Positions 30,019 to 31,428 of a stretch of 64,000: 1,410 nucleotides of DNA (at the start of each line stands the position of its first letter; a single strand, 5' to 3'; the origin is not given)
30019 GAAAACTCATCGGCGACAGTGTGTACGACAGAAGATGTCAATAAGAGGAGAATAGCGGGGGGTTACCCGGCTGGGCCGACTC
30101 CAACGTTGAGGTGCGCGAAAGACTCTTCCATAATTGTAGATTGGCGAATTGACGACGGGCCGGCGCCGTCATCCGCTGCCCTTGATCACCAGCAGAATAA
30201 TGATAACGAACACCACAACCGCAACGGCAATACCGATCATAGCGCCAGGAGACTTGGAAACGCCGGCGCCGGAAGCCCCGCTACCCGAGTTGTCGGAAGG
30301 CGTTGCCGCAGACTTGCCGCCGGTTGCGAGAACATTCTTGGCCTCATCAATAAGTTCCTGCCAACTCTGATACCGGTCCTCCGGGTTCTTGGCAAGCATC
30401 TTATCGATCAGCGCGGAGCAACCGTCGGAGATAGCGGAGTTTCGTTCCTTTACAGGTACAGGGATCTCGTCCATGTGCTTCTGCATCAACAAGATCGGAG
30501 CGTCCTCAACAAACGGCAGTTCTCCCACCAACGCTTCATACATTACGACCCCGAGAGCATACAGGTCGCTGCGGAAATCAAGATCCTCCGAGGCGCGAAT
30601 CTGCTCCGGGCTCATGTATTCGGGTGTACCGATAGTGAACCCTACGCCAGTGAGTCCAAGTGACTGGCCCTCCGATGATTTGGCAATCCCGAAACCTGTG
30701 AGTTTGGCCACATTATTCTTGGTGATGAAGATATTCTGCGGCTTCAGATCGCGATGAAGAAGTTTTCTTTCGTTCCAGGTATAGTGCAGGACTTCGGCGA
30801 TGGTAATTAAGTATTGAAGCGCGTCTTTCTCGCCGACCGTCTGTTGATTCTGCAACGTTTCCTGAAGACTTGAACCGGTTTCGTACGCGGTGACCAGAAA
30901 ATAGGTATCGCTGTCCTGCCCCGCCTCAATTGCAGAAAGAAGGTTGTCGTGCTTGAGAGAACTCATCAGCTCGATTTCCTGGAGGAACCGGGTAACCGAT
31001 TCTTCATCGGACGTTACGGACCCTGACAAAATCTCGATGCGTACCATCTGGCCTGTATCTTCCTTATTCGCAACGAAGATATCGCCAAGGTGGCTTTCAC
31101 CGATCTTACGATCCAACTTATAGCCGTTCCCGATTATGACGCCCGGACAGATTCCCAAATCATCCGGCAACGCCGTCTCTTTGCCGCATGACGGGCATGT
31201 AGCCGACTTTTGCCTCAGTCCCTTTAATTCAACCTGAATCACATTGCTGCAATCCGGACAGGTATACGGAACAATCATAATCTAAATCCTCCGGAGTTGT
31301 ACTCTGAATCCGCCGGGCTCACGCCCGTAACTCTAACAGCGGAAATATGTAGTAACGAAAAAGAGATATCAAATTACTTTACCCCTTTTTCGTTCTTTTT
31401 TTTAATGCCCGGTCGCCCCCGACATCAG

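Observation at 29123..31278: Tandem paralogous kinase-like proteins sharing the same degenerate catalytic motifs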

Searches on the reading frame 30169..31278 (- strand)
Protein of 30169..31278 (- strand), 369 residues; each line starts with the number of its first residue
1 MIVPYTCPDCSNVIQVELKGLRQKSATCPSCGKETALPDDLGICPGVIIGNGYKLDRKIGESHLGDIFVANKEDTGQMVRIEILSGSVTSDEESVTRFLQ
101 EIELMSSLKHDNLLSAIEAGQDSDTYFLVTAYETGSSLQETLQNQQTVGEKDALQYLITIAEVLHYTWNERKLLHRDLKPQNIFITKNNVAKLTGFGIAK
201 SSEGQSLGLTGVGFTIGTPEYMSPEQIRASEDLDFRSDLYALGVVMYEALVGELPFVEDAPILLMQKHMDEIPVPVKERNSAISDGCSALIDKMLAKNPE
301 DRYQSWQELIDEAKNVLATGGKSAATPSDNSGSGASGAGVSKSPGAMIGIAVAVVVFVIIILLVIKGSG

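Call 3: search_protein_families(library=pfam, proteins=[window:30169-31278:-], max_evalue=0.01)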
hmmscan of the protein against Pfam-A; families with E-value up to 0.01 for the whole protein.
window:30169-31278:- (369 aa): 4 families
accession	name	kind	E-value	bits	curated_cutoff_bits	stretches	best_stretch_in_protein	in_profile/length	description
PF00069.31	Pkinase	-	9.7e-47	160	31.7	1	53-308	1-256/263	Protein kinase domain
PF07714.23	PK_Tyr_Ser-Thr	-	1.5e-30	106.8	23.1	1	54-302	2-248/258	Protein tyrosine and serine/threonine kinase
PF19134.6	DUF5817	-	0.0047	17.3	31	1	7-34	6-30/57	Domain of unknown function (DUF5817)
PF09723.15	Zn_ribbon_8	-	0.0056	17.1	34.4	0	5-34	6-35/41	Zinc ribbon domain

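Call 5: search_solved_structures(query=window:30169-31278:-, show_alignments=3, max_evalue=1e-10)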
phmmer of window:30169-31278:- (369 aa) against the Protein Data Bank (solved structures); distinct sequences matched with E-value up to 1e-10: 1144 (the best 60 are shown).
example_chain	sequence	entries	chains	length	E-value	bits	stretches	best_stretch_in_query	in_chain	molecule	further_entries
3f69_A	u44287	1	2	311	5.2e-40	140.9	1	51-310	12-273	Serine/threonine-protein kinase pknB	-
3ori_A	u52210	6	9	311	7.2e-40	140.5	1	51-310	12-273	Serine/threonine protein kinase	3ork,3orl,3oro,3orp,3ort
6i2p_A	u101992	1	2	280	7.4e-40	140.4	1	50-309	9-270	Serine/threonine-protein kinase PknB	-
1mru_A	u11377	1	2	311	8.2e-40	140.3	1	51-310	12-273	Probable serine/threonine-protein kinase pknB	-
5u94_A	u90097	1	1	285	8.2e-40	140.3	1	50-309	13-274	Serine/threonine-protein kinase PknB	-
6b2p_A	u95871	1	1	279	8.7e-40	140.2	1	51-309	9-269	Serine/threonine-protein kinase PknB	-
1o6y_A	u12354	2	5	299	9.8e-40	140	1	50-309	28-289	SERINE/THREONINE-PROTEIN KINASE PKNB | Probable serine/threonine-protein kinase pknB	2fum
3orm_A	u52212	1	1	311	1.7e-39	139.3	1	51-310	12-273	Serine/threonine protein kinase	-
3f61_A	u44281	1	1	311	4.9e-39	137.7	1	51-310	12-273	Serine/threonine-protein kinase pknB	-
9ymt_A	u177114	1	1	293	1.6e-38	136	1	46-318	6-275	Serine/Threonine Kinase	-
4eqm_A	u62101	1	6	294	1.6e-38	136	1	46-318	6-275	Protein kinase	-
9ruk_A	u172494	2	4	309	1.9e-35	126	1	45-315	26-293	Serine/threonine-protein kinase StkP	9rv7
9ru3_A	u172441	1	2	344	3.3e-35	125.2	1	46-316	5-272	Serine/threonine-protein kinase StkP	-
9ruj_A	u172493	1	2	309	5.2e-35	124.5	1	45-315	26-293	Serine/threonine-protein kinase StkP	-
4x3f_A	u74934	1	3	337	1.5e-33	119.6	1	46-335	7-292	Serine/threonine-protein kinase PknA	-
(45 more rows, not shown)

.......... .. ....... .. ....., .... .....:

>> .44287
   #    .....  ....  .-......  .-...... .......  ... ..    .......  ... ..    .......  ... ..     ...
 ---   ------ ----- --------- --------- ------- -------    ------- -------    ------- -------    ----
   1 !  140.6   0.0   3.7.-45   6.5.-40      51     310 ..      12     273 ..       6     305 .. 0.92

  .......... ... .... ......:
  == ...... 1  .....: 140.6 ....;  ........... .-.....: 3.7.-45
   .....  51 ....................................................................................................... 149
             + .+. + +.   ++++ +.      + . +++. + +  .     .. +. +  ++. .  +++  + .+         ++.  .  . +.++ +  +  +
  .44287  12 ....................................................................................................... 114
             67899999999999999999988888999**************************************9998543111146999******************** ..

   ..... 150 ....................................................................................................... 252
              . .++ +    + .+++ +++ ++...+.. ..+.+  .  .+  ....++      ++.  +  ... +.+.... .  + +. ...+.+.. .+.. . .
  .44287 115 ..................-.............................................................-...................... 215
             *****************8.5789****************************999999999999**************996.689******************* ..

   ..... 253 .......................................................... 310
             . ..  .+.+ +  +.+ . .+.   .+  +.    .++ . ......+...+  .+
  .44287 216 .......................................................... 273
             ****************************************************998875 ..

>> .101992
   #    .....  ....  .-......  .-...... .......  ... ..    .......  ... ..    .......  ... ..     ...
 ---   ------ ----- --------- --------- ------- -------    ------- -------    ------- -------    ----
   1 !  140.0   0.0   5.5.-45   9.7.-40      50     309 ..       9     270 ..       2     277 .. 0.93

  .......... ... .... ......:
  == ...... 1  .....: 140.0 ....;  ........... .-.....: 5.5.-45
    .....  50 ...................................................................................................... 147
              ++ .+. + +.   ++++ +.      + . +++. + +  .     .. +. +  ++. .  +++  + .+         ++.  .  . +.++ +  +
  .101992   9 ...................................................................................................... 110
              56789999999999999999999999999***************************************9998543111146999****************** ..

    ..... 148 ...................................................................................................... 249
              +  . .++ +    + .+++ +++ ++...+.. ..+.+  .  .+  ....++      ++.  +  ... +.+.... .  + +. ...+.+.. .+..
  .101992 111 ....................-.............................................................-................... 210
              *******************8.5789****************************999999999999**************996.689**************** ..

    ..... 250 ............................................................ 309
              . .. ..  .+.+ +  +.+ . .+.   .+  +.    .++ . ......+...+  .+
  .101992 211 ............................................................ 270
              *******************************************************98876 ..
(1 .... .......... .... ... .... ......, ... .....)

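Call 8: find_homologous_proteins(query=window:30169-31278:-, max_evalue=1e-20)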
Query window:30169-31278:- (369 aa): 7242 proteins with E <= 1e-20 among 8000 candidates; the best 120 are listed.
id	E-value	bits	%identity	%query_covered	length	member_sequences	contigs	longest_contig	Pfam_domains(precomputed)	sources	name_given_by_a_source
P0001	3.9e-240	814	100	100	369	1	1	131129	PF07714.24,PF00069.32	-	-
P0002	2.4e-170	584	72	99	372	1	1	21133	PF07714.24,PF00069.32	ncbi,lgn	-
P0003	9.9e-168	576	71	94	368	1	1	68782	PF07714.24,PF00069.32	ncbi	-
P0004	3.9e-165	567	78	87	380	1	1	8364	PF07714.24,PF00069.32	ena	-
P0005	9.9e-162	556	72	93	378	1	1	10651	PF07714.24,PF00069.32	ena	-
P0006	3.9e-156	538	75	86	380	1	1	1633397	PF07714.24,PF00069.32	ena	-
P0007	6.1e-156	537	71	94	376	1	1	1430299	PF07714.24,PF00069.32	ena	-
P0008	3.4e-153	528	72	89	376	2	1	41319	PF07714.24,PF00069.32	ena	-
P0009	5.8e-153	527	66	96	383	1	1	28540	PF07714.24,PF00069.32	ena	-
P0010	4.3e-142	492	76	75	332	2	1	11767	PF07714.24,PF00069.32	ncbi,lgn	-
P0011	1.6e-137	477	70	76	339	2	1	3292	PF07714.24,PF00069.32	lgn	-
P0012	1.3e-135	470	68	83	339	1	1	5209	PF07714.24,PF00069.32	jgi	jgi:eukaryotic-like serine/threonine-protein kinase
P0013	7.5e-130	451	60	89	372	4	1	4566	PF07714.24,PF00069.32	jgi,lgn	jgi:serine/threonine protein kinase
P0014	1.1e-128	447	58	84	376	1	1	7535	PF07714.24,PF00069.32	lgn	-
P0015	2.6e-128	446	59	89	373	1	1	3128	PF07714.24,PF00069.32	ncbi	-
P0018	7.4e-126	438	53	96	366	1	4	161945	PF07714.24,PF00069.32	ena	-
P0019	1.1e-125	438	59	86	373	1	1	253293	PF07714.24,PF00069.32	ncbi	-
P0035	2.3e-94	335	42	96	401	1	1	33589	PF07714.24,PF00069.32,PF21344.4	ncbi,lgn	-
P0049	6.7e-70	254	45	75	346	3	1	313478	PF07714.24,PF00069.32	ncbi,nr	ncbi:MAG: serine/threonine protein kinase [Lentisphaeria bacterium]|nr:serine/threonine protein kina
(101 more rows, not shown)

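Call 9: find_related_loci(query=window:30169-31278:-, collection=genome_contigs, flank=8000)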
Query window:30169-31278:- (369 aa) in genome_contigs; peptide patterns used: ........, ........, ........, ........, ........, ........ (x = any residue, [..] = any of these).
596 stretches matched a pattern (row limit reached: there are more); 576 encode a relative of the query (tblastn E <= 1e-3); the best 80 are kept; 80 distinct loci.
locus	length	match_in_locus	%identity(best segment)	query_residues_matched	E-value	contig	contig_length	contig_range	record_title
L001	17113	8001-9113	72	1-367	3e-179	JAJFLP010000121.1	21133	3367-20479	MAG: Verrucomicrobia bacterium isolate OFTM198 OFTM198_120, whole genome shotgun sequence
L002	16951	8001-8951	60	1-320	2e-126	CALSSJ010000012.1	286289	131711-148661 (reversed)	MAG: uncultured Lentisphaerales bacterium isolate AE_MB156 genome assembly, contig: contig_24862_AE_MB156, whole genome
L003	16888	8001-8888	53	39-332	2e-97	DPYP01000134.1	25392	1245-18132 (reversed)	MAG TPA_asm: Lentisphaeria bacterium isolate UBA8228 contig_4487, whole genome shotgun sequence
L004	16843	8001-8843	53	34-311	1e-94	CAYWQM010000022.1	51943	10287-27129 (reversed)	MAG TPA_asm: uncultured Lentisphaerales bacterium isolate SRP092796_co3_879 genome assembly, contig: NODE_712_length_519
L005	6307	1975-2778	51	46-317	2e-84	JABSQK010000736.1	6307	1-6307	MAG: Lentisphaeria bacterium isolate DT_58 DT-Lentisphaeria-1_scaffold_736, whole genome shotgun sequence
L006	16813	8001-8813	45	43-318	3e-75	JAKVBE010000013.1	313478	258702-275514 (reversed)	MAG: Lentisphaeria bacterium isolate ALOHA_ZT_20 ZT-Lentisphaeria-1_13, whole genome shotgun sequence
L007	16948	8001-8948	59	1-317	2e-130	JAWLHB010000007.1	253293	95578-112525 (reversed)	MAG: Lentisphaeria bacterium isolate 30dZY2.bin.23 NODE_115_length_253293_cov_11.098660, whole genome shotgun sequence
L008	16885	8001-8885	36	53-344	4e-51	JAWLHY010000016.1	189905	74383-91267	MAG: Armatimonadota bacterium isolate 30dZY2.bin.9 NODE_162_length_189905_cov_15.088064, whole genome shotgun sequence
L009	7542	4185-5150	31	3-323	1e-48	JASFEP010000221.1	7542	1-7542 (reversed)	MAG: Candidatus Aminicenantes bacterium isolate D0606M12metaG_Bin_51 D0606M12metaG_FD_scaffold_3026_c1, whole genome sho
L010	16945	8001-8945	32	6-349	9e-49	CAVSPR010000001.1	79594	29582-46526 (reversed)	MAG: uncultured Acidobacteriota bacterium isolate MFD02979.bin.2.94 genome assembly, contig: contig_108787, whole genome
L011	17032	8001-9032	31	30-369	3e-48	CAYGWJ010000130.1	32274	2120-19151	MAG TPA_asm: uncultured Anaerolineae bacterium isolate ERP119294_co2_411 genome assembly, contig: k141_2677469, whole ge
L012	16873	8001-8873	32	7-311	3e-47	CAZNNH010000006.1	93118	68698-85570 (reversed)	MAG TPA_asm: uncultured Acidobacteriota bacterium isolate binchicken_co129_729 genome assembly, contig: NODE_383_length_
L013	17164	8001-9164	28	3-363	3e-47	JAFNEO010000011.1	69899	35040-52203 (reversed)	MAG: Candidatus Aminicenantes bacterium isolate bin_1 PROKKA_contig000011, whole genome shotgun sequence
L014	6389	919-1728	33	43-316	7e-47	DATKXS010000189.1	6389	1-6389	MAG TPA_asm: Candidatus Desulfaltia sp. isolate SMAG_U14198 k141_982031, whole genome shotgun sequence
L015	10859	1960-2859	32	7-316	4e-47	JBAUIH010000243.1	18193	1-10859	MAG: Candidatus Aminicenantales bacterium isolate MFD09513_ilm_asm_bin8 k127_9268, whole genome shotgun sequence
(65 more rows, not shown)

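Call 13: find_encoding_contigs(protein=P0007, flank=8000, max_places=2)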
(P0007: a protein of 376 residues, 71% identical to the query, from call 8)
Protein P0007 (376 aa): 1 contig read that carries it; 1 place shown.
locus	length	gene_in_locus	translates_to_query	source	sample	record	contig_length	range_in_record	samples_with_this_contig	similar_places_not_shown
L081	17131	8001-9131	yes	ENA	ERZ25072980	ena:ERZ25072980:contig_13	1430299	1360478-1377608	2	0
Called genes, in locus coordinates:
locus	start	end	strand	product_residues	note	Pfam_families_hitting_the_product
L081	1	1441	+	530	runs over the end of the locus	PF24517:CBM96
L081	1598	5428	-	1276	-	PF00069:Pkinase, PF03109:ABC1 (faint), PF07714:PK_Tyr_Ser-Thr, PF17667:Pkinase_fungal (faint), PF00069:Pkinase, PF07714:PK_Tyr_Ser-Thr, PF07719:TPR_2 (faint), PF03781:FGE-sulfatase, +3 more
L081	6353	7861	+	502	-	PF00069:Pkinase, PF07714:PK_Tyr_Ser-Thr, PF00027:cNMP_binding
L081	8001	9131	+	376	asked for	PF00069:Pkinase, PF07714:PK_Tyr_Ser-Thr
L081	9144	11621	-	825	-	PF05226:CHASE2, PF00211:Guanylate_cyc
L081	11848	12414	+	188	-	PF01066:CDP-OH_P_transf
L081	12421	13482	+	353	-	PF04542:Sigma70_r2, PF16697:Yop-YscD_cpl, PF00498:FHA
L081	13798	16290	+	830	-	PF00069:Pkinase, PF07714:PK_Tyr_Ser-Thr, PF14326:DUF4384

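Call 14: find_encoding_contigs(protein=P0019, flank=8000, max_places=2)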
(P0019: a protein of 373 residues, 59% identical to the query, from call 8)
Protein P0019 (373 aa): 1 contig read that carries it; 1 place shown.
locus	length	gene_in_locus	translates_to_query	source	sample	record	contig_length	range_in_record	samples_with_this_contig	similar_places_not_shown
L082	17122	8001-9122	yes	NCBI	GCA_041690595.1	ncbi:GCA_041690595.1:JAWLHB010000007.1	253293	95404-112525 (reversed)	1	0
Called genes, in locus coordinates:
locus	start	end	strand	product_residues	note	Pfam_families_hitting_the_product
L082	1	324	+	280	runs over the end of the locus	PF00950:ABC-3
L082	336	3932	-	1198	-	-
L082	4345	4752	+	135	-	PF01475:FUR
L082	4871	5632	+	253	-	PF00005:ABC_tran, PF02463:SMC_N (faint), PF13304:AAA_21 (weak)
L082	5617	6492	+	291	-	PF00950:ABC-3, PF01032:FecCD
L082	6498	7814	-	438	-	PF00070:Pyr_redox (faint), PF00890:FAD_binding_2 (weak), PF01134:GIDA (faint), PF01266:DAO (weak), PF03486:HI0933_like, PF12831:FAD_oxidored (weak), PF13450:NAD_binding_8 (weak), PF22780:HI0933_like_1st, +4 more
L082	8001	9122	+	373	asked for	PF00069:Pkinase, PF07714:PK_Tyr_Ser-Thr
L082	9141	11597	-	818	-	PF05226:CHASE2, PF00211:Guanylate_cyc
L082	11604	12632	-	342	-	-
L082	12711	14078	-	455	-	PF00072:Response_reg, PF00158:Sigma54_activat, PF01078:Mg_chelatase (faint), PF14532:Sigma54_activ_2, PF07724:AAA_2 (weak), PF07728:AAA_5, PF25601:AAA_lid_14, PF02954:HTH_8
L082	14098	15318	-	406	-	PF13188:PAS_8 (weak), PF08448:PAS_4, PF00512:HisKA, PF02518:HATPase_c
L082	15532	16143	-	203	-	PF00081:Sod_Fe_N, PF02777:Sod_Fe_C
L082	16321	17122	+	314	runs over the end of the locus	PF03781:FGE-sulfatase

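Call 15: find_encoding_contigs(protein=P0049, flank=8000, max_places=2)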
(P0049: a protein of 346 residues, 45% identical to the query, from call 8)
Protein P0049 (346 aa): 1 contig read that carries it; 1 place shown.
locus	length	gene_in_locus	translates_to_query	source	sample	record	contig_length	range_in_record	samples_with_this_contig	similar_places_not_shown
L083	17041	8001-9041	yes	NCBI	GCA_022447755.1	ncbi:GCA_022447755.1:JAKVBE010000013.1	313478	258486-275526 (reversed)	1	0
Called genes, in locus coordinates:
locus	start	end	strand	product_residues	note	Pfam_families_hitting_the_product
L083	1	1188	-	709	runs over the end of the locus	PF00521:DNA_topoisoIV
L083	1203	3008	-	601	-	PF02518:HATPase_c, PF00204:DNA_gyraseB, PF01751:Toprim, PF00986:DNA_gyraseB_C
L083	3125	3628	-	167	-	PF01475:FUR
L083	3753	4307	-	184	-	-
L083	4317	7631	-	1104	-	PF00069:Pkinase, PF07714:PK_Tyr_Ser-Thr, PF01163:RIO1 (faint), PF01636:APH (faint), PF00069:Pkinase, PF07714:PK_Tyr_Ser-Thr, PF03109:ABC1 (weak), PF03781:FGE-sulfatase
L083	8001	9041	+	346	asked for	PF00069:Pkinase, PF07714:PK_Tyr_Ser-Thr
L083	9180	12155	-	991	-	PF05359:DUF748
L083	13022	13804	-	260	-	PF01501:Glyco_transf_8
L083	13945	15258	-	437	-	PF01261:AP_endonuc_2 (weak), PF27526:XylA2_C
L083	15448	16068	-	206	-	PF01346:FKBP_N, PF00254:FKBP_C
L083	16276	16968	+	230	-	PF07610:DUF1573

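Call 17: find_encoding_contigs(protein=P0006, flank=8000, max_places=2)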
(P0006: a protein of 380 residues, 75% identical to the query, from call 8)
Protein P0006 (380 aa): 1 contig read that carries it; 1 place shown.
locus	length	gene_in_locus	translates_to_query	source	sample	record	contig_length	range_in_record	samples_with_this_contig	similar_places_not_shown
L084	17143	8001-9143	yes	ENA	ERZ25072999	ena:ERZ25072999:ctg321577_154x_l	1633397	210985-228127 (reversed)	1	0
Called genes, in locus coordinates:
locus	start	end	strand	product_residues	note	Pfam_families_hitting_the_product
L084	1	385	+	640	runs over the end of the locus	PF01609:DDE_Tnp_1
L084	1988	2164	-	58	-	-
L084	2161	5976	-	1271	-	PF00069:Pkinase, PF07714:PK_Tyr_Ser-Thr, PF10952:DUF2753 (faint), PF00069:Pkinase, PF07714:PK_Tyr_Ser-Thr, PF07719:TPR_2 (faint), PF04212:MIT (faint), PF03781:FGE-sulfatase, +2 more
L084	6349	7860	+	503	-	PF00069:Pkinase, PF07714:PK_Tyr_Ser-Thr, PF00027:cNMP_binding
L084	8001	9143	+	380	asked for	PF00069:Pkinase, PF07714:PK_Tyr_Ser-Thr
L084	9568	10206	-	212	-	PF12766:Pyridox_oxase_2 (weak), PF01243:PNPOx_N, PF10590:PNP_phzG_C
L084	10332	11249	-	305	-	PF16881:LIAS_N (faint), PF04055:Radical_SAM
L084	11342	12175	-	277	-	PF17930:LpxI_N, PF06230:LpxI_C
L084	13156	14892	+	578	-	PF07719:TPR_2 (faint), PF13174:TPR_6 (faint), PF13428:TPR_14 (faint), PF25063:ARM_TT21_C (faint), PF13414:TPR_11 (faint), PF13432:TPR_16 (faint), PF13431:TPR_17 (faint), PF13424:TPR_12, +12 more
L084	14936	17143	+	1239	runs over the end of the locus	PF03710:GlnE, PF08335:GlnD_UR_UTase, PF03710:GlnE, PF08335:GlnD_UR_UTase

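Call 18: find_encoding_contigs(protein=P0018, flank=8000, max_places=2)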
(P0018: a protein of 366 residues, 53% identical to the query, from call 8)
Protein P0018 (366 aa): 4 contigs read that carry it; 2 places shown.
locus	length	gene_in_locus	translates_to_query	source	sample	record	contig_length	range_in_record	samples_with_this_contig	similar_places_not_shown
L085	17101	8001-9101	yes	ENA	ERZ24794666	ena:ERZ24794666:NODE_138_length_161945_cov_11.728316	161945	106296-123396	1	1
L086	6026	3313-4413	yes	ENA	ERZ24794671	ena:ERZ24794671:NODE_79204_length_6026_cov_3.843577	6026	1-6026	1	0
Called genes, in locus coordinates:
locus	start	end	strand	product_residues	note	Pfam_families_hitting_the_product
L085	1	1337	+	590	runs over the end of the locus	-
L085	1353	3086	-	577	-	-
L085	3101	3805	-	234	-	PF00005:ABC_tran, PF13304:AAA_21 (faint)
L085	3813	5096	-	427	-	PF12704:MacB_PCD, PF02687:FtsX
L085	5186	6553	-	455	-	PF11638:DnaA_N, PF00308:Bac_DnaA, PF01695:IstB_IS21 (weak), PF00004:AAA (weak), PF08299:Bac_DnaA_C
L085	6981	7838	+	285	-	PF09976:TPR_21 (weak), PF13432:TPR_16 (weak)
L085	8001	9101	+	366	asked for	PF00069:Pkinase, PF07714:PK_Tyr_Ser-Thr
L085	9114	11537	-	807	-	PF05226:CHASE2, PF00211:Guanylate_cyc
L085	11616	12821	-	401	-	-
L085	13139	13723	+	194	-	PF01066:CDP-OH_P_transf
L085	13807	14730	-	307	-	-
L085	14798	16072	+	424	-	PF16124:RecQ_Zn_bind, PF09382:RQC, PF00570:HRDC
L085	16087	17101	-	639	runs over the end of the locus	PF04932:Wzy_C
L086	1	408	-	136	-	?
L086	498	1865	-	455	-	PF11638:DnaA_N, PF00308:Bac_DnaA, PF01695:IstB_IS21 (weak), PF00004:AAA (weak), PF08299:Bac_DnaA_C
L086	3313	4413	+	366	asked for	PF00069:Pkinase, PF07714:PK_Tyr_Ser-Thr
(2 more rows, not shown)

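Call 19: find_encoding_contigs(protein=P0035, flank=8000, max_places=2)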
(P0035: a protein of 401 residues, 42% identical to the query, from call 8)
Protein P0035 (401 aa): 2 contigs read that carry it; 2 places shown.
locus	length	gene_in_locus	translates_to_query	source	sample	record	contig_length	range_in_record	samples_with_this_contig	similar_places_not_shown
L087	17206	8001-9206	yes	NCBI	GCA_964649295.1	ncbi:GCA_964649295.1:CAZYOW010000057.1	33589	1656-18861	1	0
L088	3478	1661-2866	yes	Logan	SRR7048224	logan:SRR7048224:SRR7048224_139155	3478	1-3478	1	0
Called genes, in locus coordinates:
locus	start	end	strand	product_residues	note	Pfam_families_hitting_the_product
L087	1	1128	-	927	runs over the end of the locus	?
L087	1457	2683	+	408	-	-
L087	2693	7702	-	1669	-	PF00069:Pkinase, PF03109:ABC1 (faint), PF07714:PK_Tyr_Ser-Thr, PF00069:Pkinase, PF07714:PK_Tyr_Ser-Thr, PF03781:FGE-sulfatase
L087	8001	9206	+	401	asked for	PF21344:Zn_ribbon_LysW (weak), PF00069:Pkinase, PF07714:PK_Tyr_Ser-Thr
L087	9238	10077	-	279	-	PF02311:AraC_binding (weak), PF12833:HTH_18, PF00165:HTH_AraC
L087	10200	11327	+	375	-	PF01208:URO-D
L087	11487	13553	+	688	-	-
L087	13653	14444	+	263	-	PF00149:Metallophos, PF12850:Metallophos_2 (faint)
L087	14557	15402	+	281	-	PF10114:PocR, PF12833:HTH_18, PF00165:HTH_AraC (weak)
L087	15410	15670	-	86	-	-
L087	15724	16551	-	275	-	PF08281:Sigma70_r4_2 (weak)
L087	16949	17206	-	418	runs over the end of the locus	PF00482:T2SSF (weak)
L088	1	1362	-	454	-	?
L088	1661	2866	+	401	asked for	PF21344:Zn_ribbon_LysW (weak), PF00069:Pkinase, PF07714:PK_Tyr_Ser-Thr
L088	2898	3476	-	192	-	?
